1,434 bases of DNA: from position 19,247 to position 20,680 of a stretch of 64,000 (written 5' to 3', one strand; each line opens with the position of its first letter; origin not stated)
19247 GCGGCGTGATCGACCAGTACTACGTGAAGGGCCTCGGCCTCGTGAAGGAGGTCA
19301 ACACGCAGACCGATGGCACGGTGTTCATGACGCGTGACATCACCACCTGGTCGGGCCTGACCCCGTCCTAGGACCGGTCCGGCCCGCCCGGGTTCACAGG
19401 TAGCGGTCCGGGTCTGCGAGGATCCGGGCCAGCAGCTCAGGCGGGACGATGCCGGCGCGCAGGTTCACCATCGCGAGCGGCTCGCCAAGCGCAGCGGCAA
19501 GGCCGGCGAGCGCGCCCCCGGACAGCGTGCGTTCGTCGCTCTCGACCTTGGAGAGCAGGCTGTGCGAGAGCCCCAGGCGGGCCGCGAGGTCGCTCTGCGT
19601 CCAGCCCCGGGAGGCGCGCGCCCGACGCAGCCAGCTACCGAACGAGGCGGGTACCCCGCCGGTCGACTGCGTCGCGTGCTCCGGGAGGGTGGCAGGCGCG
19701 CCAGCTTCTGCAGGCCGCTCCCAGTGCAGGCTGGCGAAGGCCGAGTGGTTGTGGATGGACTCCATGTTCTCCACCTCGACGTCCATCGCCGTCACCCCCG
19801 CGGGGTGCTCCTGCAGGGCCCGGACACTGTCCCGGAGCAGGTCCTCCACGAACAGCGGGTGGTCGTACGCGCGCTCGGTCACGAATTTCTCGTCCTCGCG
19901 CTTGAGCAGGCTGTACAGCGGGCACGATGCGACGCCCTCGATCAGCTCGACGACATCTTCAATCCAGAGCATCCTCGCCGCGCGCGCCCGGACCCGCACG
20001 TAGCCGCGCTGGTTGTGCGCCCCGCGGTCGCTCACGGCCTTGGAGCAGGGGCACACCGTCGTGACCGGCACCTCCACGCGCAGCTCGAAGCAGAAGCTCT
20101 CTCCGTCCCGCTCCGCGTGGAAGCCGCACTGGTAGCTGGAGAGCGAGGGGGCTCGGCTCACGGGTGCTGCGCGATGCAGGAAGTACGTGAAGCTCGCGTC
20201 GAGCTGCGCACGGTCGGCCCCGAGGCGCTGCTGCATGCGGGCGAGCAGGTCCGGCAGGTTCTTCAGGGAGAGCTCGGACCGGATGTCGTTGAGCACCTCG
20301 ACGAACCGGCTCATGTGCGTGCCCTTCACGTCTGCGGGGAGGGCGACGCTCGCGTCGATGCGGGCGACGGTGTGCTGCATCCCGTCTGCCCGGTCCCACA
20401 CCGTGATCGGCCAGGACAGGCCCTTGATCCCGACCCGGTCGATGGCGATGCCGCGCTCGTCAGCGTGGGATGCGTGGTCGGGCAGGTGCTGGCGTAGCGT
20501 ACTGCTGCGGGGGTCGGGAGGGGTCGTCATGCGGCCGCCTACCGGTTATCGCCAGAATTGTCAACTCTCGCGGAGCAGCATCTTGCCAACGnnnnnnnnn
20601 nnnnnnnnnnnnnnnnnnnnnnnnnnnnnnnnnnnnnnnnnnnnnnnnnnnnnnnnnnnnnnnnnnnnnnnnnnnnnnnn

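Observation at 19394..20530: GTP cyclohydrolase IB (FolE2) fused to an XRE helix-turn-helix DNA-binding domain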

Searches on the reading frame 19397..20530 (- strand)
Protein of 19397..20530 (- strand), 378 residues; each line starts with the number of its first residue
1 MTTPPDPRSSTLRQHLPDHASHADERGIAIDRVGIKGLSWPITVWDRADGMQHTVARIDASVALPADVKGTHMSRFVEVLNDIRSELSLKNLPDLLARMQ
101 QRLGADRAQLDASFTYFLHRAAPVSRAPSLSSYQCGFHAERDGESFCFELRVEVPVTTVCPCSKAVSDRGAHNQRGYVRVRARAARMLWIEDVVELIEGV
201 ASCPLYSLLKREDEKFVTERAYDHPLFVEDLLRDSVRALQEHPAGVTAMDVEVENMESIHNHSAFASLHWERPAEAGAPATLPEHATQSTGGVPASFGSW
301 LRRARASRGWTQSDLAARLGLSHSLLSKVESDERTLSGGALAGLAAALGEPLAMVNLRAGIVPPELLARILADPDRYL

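Call 7: search_protein_families(library=pfam, proteins=[window:19397-20530:-], max_evalue=1)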
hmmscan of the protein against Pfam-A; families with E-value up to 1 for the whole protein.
window:19397-20530:- (378 aa): 8 families
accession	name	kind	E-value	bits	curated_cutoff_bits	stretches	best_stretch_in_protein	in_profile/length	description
PF02649.19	GCHY-1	-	1.3e-84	284.2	25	1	16-266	1-260/260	Type I GTP cyclohydrolase folE2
PF01381.28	HTH_3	-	7.7e-12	45.5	23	1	301-353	1-53/55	Helix-turn-helix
PF13560.12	HTH_31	-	1.3e-10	41.9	27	1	297-354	2-60/64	Helix-turn-helix domain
PF13443.12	HTH_26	-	5.2e-05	23.9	22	1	301-349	2-51/63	Cro/C1-type HTH DNA-binding domain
PF12844.13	HTH_19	-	0.00023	21.4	30.2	1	299-350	2-53/64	Helix-turn-helix domain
PF13413.12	HTH_25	-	0.00058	20.1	24.6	1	301-333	2-34/62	Helix-turn-helix domain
PF13744.12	HTH_37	-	0.0067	16.7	27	1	301-352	23-75/80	Helix-turn-helix domain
PF13384.12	HTH_23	-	0.38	11.1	24.6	1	304-325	14-33/50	Homeodomain-like domain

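Call 8: search_protein_families(library=ncbifam, proteins=[window:19397-20530:-], max_evalue=1)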
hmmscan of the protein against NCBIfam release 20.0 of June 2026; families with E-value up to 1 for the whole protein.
window:19397-20530:- (378 aa): 15 families
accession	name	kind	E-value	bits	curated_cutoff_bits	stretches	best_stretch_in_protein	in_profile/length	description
NF010200.1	PRK13674.1-1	equivalog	2.4e-79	266.6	215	1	17-269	1-269/270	GTP cyclohydrolase FolE2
TIGR00294.2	TIGR00294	equivalog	1.8e-36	125.9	220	2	171-268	188-290/302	GTP cyclohydrolase MptA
NF010204.0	PRK13675.1-1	equivalog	3e-23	82.6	468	1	29-267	15-264/267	GTP cyclohydrolase IV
TIGR03070.1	couple_hipB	subfamily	1.4e-08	34.6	71.65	1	297-349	3-55/58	type II toxin-antitoxin system Y4mF family antitoxin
TIGR00270.2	TIGR00270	equivalog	2.9e-05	23.9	110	1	291-333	70-112/159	multiprotein bridging factor aMBF1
NF038139.1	Reg_Aceta_RamB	equivalog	0.00012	20.9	700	1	298-349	4-55/465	acetate metabolism transcriptional regulator RamB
NF006015.0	PRK08154.1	subfamily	0.00014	21.1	204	1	280-355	14-89/314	anaerobic benzoate catabolism transcriptional regulator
TIGR02612.1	mob_myst_A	hypoth_equivalog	0.0015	18.4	122.6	1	290-334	19-63/150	mobile mystery protein A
NF041677.1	trans_regClgR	equivalog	0.007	16.4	170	1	297-360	9-72/113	transcriptional regulator ClgR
NF007271.0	PRK09726.1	equivalog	0.0078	16.2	79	1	298-332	14-48/88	type II toxin-antitoxin system antitoxin HipB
NF007257.0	PRK09706.1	subfamily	0.0082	16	101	1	297-348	6-57/135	transcriptional repressor DicA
NF041951.1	phage_RstR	subfamily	0.013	15.8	80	1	296-348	2-54/108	RstR family transcriptional repressor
NF008109.0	PRK10856.1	equivalog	0.035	13.8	208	1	295-333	13-51/334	cytoskeleton protein RodZ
NF047948.1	male_kill_WMK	equivalog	0.05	13.1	300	1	297-347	163-213/300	WO male-killing family protein Wmk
NF010465.0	PRK13890.1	equivalog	0.083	13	96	1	306-355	15-64/121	conjugal transfer protein TrbA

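Call 9: find_homologous_proteins(query=window:19397-20530:-)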
Query window:19397-20530:- (378 aa): 7654 proteins with E <= 0.001 among 8000 candidates; the best 120 are listed.
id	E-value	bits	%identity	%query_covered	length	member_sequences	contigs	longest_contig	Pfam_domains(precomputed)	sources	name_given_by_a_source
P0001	6.8e-249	843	100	100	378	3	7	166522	PF02649.20,PF01381.29,PF13560.13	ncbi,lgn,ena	-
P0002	4.9e-194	662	79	100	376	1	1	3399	PF12844.14,PF02649.20,PF01381.29,PF13560.13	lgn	-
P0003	3.3e-191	653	78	100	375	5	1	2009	PF12844.14,PF02649.20,PF01381.29,PF13560.13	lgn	-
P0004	2.2e-184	631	77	99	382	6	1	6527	PF02649.20,PF01381.29,PF13560.13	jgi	-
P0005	1.6e-181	621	76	100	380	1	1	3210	PF02649.20,PF01381.29,PF13560.13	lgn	-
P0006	3.7e-174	597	74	97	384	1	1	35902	PF02649.20,PF01381.29,PF13560.13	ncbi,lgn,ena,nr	ncbi:MAG: GTP cyclohydrolase I FolE2 [Myxococcales bacterium]|nr:GTP cyclohydrolase I FolE2 [Myxococ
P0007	7.0e-167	573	71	99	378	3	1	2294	PF02649.20,PF01381.29,PF13560.13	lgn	-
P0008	6.2e-165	567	72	96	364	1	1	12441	PF02649.20,PF01381.29,PF13560.13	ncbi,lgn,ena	-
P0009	1.4e-164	566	71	97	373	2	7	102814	PF12844.14,PF02649.20,PF01381.29,PF13560.13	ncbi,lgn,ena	-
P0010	1.1e-162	559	71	99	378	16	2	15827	PF12844.14,PF02649.20,PF01381.29,PF13560.13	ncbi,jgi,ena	jgi:GTP cyclohydrolase I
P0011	3.7e-152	525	69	99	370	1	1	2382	PF02649.20,PF01381.29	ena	-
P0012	6.8e-145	501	72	85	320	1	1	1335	PF02649.20,PF01381.29,PF13560.13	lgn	-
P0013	2.4e-140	486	63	98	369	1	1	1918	PF02649.20,PF01381.29,PF13560.13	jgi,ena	-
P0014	5.8e-140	485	64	98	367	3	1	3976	PF02649.20,PF01381.29,PF13560.13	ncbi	-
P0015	7.3e-140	484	64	98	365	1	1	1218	PF02649.20,PF01381.29,PF13560.13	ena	-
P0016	4.2e-139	482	61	97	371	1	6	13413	PF02649.20,PF01381.29,PF13560.13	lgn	-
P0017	5.1e-139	481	62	98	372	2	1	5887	PF02649.20,PF01381.29,PF13560.13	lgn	-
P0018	7.2e-136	471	62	97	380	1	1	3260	PF12844.14,PF02649.20,PF01381.29,PF13560.13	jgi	jgi:GTP cyclohydrolase I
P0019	7.4e-136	471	61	98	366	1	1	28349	PF02649.20,PF01381.29,PF13560.13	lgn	-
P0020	6.0e-135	468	60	98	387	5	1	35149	PF02649.20,PF01381.29,PF13560.13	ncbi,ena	-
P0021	2.8e-134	466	60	98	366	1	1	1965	PF02649.20,PF01381.29,PF13560.13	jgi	jgi:GTP cyclohydrolase I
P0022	4.4e-134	465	63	95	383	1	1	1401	PF02649.20,PF01381.29,PF13560.13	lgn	-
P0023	1.2e-132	460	62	98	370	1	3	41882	PF02649.20,PF01381.29,PF13560.13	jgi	-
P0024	1.5e-132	460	60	98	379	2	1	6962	PF12844.14,PF13413.13,PF02649.20,PF01381.29,PF13560.13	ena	-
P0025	2.4e-132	459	59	97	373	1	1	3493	PF02649.20,PF01381.29,PF13560.13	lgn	-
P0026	2.7e-132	459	62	97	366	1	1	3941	PF02649.20,PF01381.29,PF13560.13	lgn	-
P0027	4.2e-132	459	61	97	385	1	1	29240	PF02649.20,PF01381.29,PF13560.13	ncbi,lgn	-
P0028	1.9e-131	456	61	97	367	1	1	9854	PF02649.20,PF01381.29,PF13560.13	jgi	jgi:GTP cyclohydrolase I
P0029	2.8e-131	456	60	97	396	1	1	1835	PF02649.20,PF01381.29,PF13560.13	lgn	-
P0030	3.8e-130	452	59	97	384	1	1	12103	PF02649.20,PF01381.29,PF13560.13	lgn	-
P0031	7.9e-130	451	59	98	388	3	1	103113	PF02649.20,PF01381.29,PF13560.13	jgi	jgi:GTP cyclohydrolase I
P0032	1.6e-129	450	59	97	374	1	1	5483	PF02649.20,PF01381.29,PF13560.13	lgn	-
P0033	3.2e-129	449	59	97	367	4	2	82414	PF12844.14,PF13413.13,PF02649.20,PF01381.29,PF13560.13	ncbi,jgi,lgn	jgi:GTP cyclohydrolase I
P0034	4.7e-129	449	58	98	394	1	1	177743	PF02649.20,PF01381.29,PF13560.13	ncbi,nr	ncbi:MAG: GTP cyclohydrolase FolE2 [Pseudomonadota bacterium]|nr:GTP cyclohydrolase FolE2 [Pseudomon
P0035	4.8e-129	449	58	98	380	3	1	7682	PF02649.20,PF01381.29,PF13560.13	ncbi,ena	-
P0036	1.2e-128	447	58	98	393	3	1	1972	PF02649.20,PF01381.29,PF13560.13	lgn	-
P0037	1.8e-128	447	59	100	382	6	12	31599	PF02649.20,PF01381.29,PF13560.13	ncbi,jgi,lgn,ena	jgi:GTP cyclohydrolase I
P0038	3.6e-128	446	62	96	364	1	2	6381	PF02649.20,PF01381.29,PF13560.13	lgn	-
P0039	5.4e-128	445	59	98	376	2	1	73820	PF02649.20,PF01381.29,PF13560.13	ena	-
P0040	6.3e-128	445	58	97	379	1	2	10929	PF02649.20,PF01381.29,PF13560.13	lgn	-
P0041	6.8e-128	445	58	97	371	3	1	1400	PF12844.14,PF02649.20,PF01381.29,PF13560.13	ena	-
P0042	1.2e-127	444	58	98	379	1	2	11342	PF02649.20,PF01381.29,PF13560.13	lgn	-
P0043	2.4e-127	443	58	97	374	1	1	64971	PF02649.20,PF01381.29,PF13560.13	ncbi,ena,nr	ncbi:hypothetical protein LBMAG42_21710 [Deltaproteobacteria bacterium]|nr:hypothetical protein LBMA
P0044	1.2e-126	441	57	97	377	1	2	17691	PF02649.20,PF01381.29,PF13560.13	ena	-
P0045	3.1e-126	439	58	98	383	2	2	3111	PF02649.20,PF13560.13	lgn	-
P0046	5.9e-126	438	59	96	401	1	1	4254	PF02649.20,PF01381.29,PF13560.13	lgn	-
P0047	3.5e-125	436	59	98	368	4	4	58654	PF02649.20,PF01381.29,PF13560.13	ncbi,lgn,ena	-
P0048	6.1e-125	435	60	97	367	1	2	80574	PF02649.20,PF01381.29,PF13560.13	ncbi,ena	-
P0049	7.5e-125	435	58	98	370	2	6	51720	PF02649.20,PF01381.29,PF13560.13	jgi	jgi:GTP cyclohydrolase I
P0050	9.5e-125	434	55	98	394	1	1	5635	PF12844.14,PF02649.20,PF01381.29,PF13560.13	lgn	-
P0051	3.7e-124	433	59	98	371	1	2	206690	PF02649.20,PF01381.29,PF13560.13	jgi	jgi:GTP cyclohydrolase I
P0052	1.2e-123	431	57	97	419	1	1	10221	PF02649.20,PF01381.29,PF13560.13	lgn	-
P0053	5.3e-123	429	58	97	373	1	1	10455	PF02649.20,PF13560.13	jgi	jgi:GTP cyclohydrolase I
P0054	2.0e-121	424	56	98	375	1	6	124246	PF02649.20,PF20432.5,PF01381.29,PF13560.13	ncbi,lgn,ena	-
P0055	2.8e-121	423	57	98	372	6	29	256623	PF02649.20,PF01381.29,PF13560.13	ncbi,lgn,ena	-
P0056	3.3e-121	423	56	99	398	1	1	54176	PF02649.20,PF01381.29,PF13560.13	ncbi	-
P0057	4.3e-121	422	57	98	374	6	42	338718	PF02649.20,PF01381.29,PF13560.13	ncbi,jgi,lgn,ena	jgi:GTP cyclohydrolase I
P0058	8.5e-121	421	78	65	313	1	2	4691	PF02649.20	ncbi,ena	-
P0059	1.0e-120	421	61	88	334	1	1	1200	PF02649.20,PF01381.29,PF13560.13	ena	-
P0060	3.6e-120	419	57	98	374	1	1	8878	PF02649.20,PF01381.29,PF13560.13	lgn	-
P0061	1.4e-119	417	56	97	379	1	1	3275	PF02649.20,PF01381.29,PF13560.13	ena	-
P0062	1.6e-119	417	56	97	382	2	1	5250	PF02649.20,PF01381.29,PF13560.13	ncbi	-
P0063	4.2e-117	409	55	92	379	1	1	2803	PF02649.20,PF13560.13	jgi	jgi:GTP cyclohydrolase IB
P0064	7.4e-117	409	54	96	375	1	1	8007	PF12844.14,PF02649.20,PF01381.29,PF13560.13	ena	-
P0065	1.1e-116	408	56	96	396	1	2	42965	PF02649.20,PF01381.29,PF13560.13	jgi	jgi:GTP cyclohydrolase I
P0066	2.2e-115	404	52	100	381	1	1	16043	PF12844.14,PF02649.20,PF01381.29,PF13560.13,PF13443.13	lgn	-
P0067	3.5e-115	403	56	96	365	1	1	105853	PF02649.20,PF01381.29,PF13560.13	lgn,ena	-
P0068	3.6e-115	403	55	96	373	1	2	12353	PF02649.20,PF01381.29,PF13560.13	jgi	jgi:GTP cyclohydrolase I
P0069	6.1e-115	402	57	96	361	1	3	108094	PF12844.14,PF02649.20,PF01381.29,PF13560.13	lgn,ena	-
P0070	1.5e-114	401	55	96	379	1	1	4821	PF02649.20,PF01381.29,PF13560.13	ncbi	-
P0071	4.6e-114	399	54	97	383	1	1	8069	PF12844.14,PF02649.20,PF01381.29,PF13560.13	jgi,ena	-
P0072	1.4e-113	398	54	96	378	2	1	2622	PF02649.20,PF01381.29,PF13560.13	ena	-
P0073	1.4e-113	398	57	97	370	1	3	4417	PF02649.20,PF13560.13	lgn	-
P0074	2.1e-113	397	56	98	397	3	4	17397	PF02649.20,PF01381.29,PF13560.13,PF13443.13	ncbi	-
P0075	2.8e-113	397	55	100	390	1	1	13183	PF12844.14,PF02649.20,PF20432.5,PF01381.29,PF13560.13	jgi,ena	-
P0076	3.0e-113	397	56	97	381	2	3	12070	PF02649.20,PF20432.5,PF01381.29,PF13560.13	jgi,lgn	jgi:GTP cyclohydrolase I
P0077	3.1e-113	397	54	96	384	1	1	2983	PF02649.20,PF01381.29,PF13560.13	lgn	-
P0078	3.4e-113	396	53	96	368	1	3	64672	PF02649.20,PF01381.29,PF13560.13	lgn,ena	-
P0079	3.9e-113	396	54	100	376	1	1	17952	PF02649.20,PF01381.29,PF13560.13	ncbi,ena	-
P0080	7.3e-113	395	52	98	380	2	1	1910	PF12844.14,PF02649.20,PF01381.29,PF13560.13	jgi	jgi:GTP cyclohydrolase I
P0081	7.4e-113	395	56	99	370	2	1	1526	PF12844.14,PF02649.20,PF01381.29,PF13560.13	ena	-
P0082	1.7e-112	394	55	97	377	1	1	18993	PF02649.20,PF01381.29,PF13560.13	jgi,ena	-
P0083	2.7e-112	393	55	96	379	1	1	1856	PF02649.20,PF01381.29,PF13560.13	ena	-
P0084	3.1e-112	393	52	98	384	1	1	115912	PF02649.20,PF01381.29,PF13560.13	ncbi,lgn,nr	ncbi:MAG: GTP cyclohydrolase I FolE2 [Deltaproteobacteria bacterium]|nr:MAG: GTP cyclohydrolase I Fo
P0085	4.5e-112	393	51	100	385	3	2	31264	PF12844.14,PF02649.20,PF01381.29,PF13560.13,PF13443.13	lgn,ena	-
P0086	1.4e-111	391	53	97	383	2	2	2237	PF02649.20,PF01381.29,PF13560.13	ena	-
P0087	1.4e-111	391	53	99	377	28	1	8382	PF02649.20,PF01381.29,PF13560.13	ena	-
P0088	1.8e-111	391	56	96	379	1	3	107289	PF02649.20,PF13560.13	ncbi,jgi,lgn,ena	-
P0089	2.0e-111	391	52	96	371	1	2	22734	PF02649.20,PF01381.29,PF13560.13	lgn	-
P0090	2.5e-111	390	51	98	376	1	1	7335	PF02649.20,PF01381.29,PF13560.13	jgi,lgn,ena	-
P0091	3.2e-111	390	54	96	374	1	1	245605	PF02649.20,PF01381.29,PF13560.13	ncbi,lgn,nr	ncbi:MAG: GTP cyclohydrolase I FolE2 [Deltaproteobacteria bacterium]|nr:MAG: GTP cyclohydrolase I Fo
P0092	3.2e-111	390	53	96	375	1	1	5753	PF02649.20,PF01381.29,PF13560.13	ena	-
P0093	3.8e-111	390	54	93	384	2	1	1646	PF02649.20,PF01381.29,PF13560.13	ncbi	-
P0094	4.5e-111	390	55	96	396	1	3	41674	PF02649.20,PF01381.29,PF13560.13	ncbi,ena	-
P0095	4.9e-111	389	53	98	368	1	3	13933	PF12844.14,PF02649.20,PF01381.29,PF13560.13,PF13443.13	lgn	-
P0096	5.7e-111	389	51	98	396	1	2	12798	PF02649.20,PF01381.29,PF13560.13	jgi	-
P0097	1.0e-110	388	53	96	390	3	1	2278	PF12844.14,PF02649.20,PF01381.29,PF13560.13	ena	-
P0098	1.2e-110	388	55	96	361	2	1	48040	PF12844.14,PF02649.20,PF01381.29,PF13560.13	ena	-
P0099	1.5e-110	388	50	99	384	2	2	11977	PF12844.14,PF02649.20,PF01381.29,PF13560.13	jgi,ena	-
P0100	1.6e-110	388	54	97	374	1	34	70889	PF02649.20,PF01381.29,PF13560.13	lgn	-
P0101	2.3e-110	387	54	97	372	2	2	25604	PF02649.20,PF01381.29,PF13560.13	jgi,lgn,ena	-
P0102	4.0e-110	386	52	96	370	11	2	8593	PF02649.20,PF01381.29,PF13560.13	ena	-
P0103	4.6e-110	386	55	99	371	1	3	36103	PF02649.20,PF01381.29,PF13560.13,PF13443.13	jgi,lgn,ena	-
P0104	7.2e-110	386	52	97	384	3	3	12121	PF12844.14,PF02649.20,PF01381.29,PF13560.13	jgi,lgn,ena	-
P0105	7.6e-110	385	53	96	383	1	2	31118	PF12844.14,PF02649.20,PF01381.29,PF13560.13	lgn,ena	-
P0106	8.8e-110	385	51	99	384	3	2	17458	PF12844.14,PF02649.20,PF01381.29,PF13560.13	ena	-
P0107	9.1e-110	385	53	97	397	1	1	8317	PF12844.14,PF02649.20,PF01381.29,PF13560.13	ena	-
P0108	9.8e-110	385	55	97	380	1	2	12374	PF02649.20,PF01381.29,PF13560.13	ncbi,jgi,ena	jgi:GTP cyclohydrolase I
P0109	1.0e-109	385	52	98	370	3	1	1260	PF02649.20,PF01381.29,PF13560.13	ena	-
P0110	1.0e-109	385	52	96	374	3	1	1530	PF12844.14,PF02649.20,PF01381.29,PF13560.13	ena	-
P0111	1.4e-109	385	53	98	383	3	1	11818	PF02649.20,PF01381.29,PF13560.13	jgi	jgi:GTP cyclohydrolase I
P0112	2.3e-109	384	52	96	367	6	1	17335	PF02649.20,PF01381.29,PF13560.13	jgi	jgi:GTP cyclohydrolase I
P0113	2.5e-109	384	55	96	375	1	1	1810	PF02649.20,PF01381.29,PF13560.13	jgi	jgi:GTP cyclohydrolase I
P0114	2.6e-109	384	52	97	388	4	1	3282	PF12844.14,PF02649.20,PF01381.29,PF13560.13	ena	-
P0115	2.7e-109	384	56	96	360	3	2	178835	PF12844.14,PF02649.20,PF01381.29,PF13560.13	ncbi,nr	ncbi:MAG: GTP cyclohydrolase I FolE2 [Proteobacteria bacterium]|nr:GTP cyclohydrolase I FolE2 [Pseud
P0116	3.1e-109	383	54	97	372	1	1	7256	PF12844.14,PF02649.20,PF01381.29,PF13560.13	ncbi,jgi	ncbi:MAG: GTP cyclohydrolase I [Kiritimatiellia bacterium]|jgi:GTP cyclohydrolase I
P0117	3.2e-109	383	52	96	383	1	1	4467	PF12844.14,PF02649.20,PF01381.29,PF13560.13,PF13443.13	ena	-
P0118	3.3e-109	383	51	98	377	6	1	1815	PF02649.20,PF01381.29,PF13560.13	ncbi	-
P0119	3.5e-109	383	51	96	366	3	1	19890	PF02649.20,PF01381.29,PF13560.13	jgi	jgi:GTP cyclohydrolase I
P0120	4.3e-109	383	52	97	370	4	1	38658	PF02649.20,PF01381.29,PF13560.13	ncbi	-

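Call 12: list_cluster_members(proteins=[P0001, P0006, P0034, P0057])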
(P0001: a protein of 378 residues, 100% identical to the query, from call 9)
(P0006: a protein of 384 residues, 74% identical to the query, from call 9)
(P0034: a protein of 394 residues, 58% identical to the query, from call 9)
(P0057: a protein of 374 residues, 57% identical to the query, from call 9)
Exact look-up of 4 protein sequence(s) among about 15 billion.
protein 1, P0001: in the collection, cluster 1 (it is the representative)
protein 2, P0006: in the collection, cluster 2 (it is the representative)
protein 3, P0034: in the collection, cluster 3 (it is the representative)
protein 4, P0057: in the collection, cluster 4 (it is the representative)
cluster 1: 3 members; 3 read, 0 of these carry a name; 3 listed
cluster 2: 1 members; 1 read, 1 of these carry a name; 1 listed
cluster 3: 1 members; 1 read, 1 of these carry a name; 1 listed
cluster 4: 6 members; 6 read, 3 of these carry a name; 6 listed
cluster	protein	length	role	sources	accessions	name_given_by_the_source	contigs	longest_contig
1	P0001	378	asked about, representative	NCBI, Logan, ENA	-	-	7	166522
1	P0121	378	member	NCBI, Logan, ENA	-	-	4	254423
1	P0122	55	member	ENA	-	-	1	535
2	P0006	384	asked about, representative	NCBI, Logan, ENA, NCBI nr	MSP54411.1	MAG: GTP cyclohydrolase I FolE2 [Myxococcales bacterium] | GTP cyclohydrolase I FolE2 [Myxococcales bacterium]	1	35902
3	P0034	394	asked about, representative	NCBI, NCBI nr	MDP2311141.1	MAG: GTP cyclohydrolase FolE2 [Pseudomonadota bacterium] | GTP cyclohydrolase FolE2 [Pseudomonadota bacterium]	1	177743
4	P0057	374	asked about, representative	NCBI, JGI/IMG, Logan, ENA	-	GTP cyclohydrolase I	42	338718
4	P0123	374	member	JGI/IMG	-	GTP cyclohydrolase I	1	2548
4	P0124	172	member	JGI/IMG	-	DNA-binding transcriptional regulator YdaS (Cro superfamily)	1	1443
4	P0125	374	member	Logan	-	-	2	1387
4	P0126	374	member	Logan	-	-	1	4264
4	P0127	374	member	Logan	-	-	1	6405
